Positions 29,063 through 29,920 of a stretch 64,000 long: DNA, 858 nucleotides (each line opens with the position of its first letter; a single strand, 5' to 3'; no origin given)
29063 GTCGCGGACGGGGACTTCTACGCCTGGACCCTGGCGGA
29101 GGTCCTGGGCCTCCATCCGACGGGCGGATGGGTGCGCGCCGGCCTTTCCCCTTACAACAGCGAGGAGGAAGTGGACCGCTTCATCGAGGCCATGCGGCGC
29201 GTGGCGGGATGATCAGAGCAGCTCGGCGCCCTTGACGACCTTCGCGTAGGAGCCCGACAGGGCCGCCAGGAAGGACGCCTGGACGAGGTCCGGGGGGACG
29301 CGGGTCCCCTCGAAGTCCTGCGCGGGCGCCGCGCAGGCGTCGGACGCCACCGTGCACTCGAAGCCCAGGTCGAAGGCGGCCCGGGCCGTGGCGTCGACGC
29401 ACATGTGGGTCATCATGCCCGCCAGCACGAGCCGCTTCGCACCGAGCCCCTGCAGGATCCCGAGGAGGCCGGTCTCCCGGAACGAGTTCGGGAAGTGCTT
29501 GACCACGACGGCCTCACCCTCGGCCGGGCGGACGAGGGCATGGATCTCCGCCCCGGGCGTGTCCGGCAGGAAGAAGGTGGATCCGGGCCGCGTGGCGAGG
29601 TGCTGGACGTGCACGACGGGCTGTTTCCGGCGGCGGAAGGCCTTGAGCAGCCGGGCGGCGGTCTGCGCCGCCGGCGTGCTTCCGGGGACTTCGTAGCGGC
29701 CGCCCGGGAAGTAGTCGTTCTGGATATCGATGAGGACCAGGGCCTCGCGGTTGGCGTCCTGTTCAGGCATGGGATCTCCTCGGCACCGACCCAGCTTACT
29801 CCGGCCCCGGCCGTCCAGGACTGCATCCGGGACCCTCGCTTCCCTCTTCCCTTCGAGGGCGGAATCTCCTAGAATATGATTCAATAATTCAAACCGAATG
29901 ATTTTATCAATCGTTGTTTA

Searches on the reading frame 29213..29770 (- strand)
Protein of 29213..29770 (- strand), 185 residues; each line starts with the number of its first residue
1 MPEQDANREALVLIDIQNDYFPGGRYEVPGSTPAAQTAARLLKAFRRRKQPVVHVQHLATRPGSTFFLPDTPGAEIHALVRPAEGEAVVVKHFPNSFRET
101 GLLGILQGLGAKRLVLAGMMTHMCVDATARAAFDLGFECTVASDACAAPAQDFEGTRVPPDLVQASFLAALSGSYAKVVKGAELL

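Call 3: search_protein_families(library=pfam, proteins=[window:29213-29770:-], max_evalue=0.01)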
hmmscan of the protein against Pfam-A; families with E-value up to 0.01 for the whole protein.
window:29213-29770:- (185 aa): 1 family
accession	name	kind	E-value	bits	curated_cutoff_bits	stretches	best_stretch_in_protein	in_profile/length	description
PF00857.26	Isochorismatase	-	1e-41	143.3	27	1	10-153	2-155/175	Isochorismatase domain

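Call 4: search_protein_families(library=ncbifam, proteins=[window:29213-29770:-], max_evalue=0.01)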
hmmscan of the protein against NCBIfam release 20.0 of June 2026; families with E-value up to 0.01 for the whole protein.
window:29213-29770:- (185 aa): 5 families
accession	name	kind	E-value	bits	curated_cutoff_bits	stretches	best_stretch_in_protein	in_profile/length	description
NF050097.1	BiurAmidohydBiuH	equivalog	2.1e-16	60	370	1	69-151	109-191/221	biuret amidohydrolase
NF008517.0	PRK11440.1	equivalog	9.2e-15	55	195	2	84-152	94-162/188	hydrolase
NF008623.0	PRK11609.1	equivalog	1.9e-12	47.4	174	2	8-57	3-52/213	bifunctional nicotinamidase/pyrazinamidase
TIGR03614.1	RutB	equivalog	4.1e-08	33.1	377.95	1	80-148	120-188/226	pyrimidine utilization protein B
NF041461.1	C_hydro_YcaC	equivalog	0.00015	21.4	310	1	104-147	95-138/201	isochorismate family cysteine hydrolase YcaC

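Call 31: find_encoding_contigs(protein=window:29213-29770:-, flank=7000, max_places=10)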
Protein window:29213-29770:- (185 aa): 17 contigs read that carry it; 10 places shown.
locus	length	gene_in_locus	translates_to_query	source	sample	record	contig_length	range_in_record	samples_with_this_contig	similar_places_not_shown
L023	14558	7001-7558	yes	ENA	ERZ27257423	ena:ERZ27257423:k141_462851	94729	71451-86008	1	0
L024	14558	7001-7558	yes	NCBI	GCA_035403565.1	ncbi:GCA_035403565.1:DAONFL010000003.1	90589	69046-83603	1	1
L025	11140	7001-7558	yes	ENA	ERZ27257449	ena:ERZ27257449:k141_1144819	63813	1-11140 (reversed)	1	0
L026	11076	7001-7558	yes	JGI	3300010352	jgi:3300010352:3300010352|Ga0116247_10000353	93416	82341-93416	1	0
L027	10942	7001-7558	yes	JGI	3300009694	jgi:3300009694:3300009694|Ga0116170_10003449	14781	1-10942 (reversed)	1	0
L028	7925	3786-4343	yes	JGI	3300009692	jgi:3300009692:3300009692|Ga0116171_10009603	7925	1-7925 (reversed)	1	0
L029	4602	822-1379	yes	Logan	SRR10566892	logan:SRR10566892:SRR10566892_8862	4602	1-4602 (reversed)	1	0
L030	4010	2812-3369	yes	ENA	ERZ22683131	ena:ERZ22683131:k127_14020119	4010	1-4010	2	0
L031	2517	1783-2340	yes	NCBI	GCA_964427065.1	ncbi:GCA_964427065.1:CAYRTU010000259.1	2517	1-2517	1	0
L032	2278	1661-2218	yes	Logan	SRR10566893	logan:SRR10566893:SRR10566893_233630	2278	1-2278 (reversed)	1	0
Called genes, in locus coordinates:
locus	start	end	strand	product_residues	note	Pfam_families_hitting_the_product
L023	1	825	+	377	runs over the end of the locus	PF00890:FAD_binding_2 (weak), PF01134:GIDA (faint), PF01266:DAO (weak), PF01494:FAD_binding_3, PF03486:HI0933_like (weak), PF12831:FAD_oxidored (weak), PF13450:NAD_binding_8 (weak)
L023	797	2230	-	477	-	PF18426:Tli4_C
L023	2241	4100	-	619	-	PF07819:PGAP1 (faint)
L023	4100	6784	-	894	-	PF05954:Phage_GPD, PF04717:Phage_base_V, PF13296:T6SS_Vgr, PF10106:DUF2345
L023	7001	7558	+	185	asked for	PF00857:Isochorismatase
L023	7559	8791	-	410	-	PF00266:Aminotran_5, PF01053:Cys_Met_Meta_PP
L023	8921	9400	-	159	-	PF01047:MarR (weak), PF13404:HTH_AsnC-type, PF13412:HTH_24, PF01037:AsnC_trans_reg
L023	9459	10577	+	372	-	PF00793:DAHP_synth_1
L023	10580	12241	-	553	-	PF01019:G_glu_transpept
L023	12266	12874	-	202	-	PF02525:Flavodoxin_2, PF03358:FMN_red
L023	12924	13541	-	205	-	-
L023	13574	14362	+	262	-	PF00557:Peptidase_M24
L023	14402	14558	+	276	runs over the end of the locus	PF00288:GHMP_kinases_N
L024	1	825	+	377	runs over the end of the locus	PF00890:FAD_binding_2 (weak), PF01134:GIDA (faint), PF01266:DAO (weak), PF01494:FAD_binding_3, PF03486:HI0933_like (weak), PF12831:FAD_oxidored (weak), PF13450:NAD_binding_8 (weak)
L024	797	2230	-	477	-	PF18426:Tli4_C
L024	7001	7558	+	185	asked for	PF00857:Isochorismatase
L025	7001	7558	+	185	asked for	PF00857:Isochorismatase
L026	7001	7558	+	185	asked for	PF00857:Isochorismatase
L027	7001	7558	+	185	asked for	PF00857:Isochorismatase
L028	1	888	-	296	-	?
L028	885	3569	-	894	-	PF05954:Phage_GPD, PF04717:Phage_base_V, PF13296:T6SS_Vgr, PF10106:DUF2345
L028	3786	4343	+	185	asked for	PF00857:Isochorismatase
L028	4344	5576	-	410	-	PF00266:Aminotran_5, PF01053:Cys_Met_Meta_PP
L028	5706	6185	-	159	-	PF01047:MarR (weak), PF13404:HTH_AsnC-type, PF13412:HTH_24, PF01037:AsnC_trans_reg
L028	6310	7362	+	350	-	PF00793:DAHP_synth_1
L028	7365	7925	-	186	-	?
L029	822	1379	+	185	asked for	PF00857:Isochorismatase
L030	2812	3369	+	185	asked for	PF00857:Isochorismatase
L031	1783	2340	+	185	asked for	PF00857:Isochorismatase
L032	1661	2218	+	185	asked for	PF00857:Isochorismatase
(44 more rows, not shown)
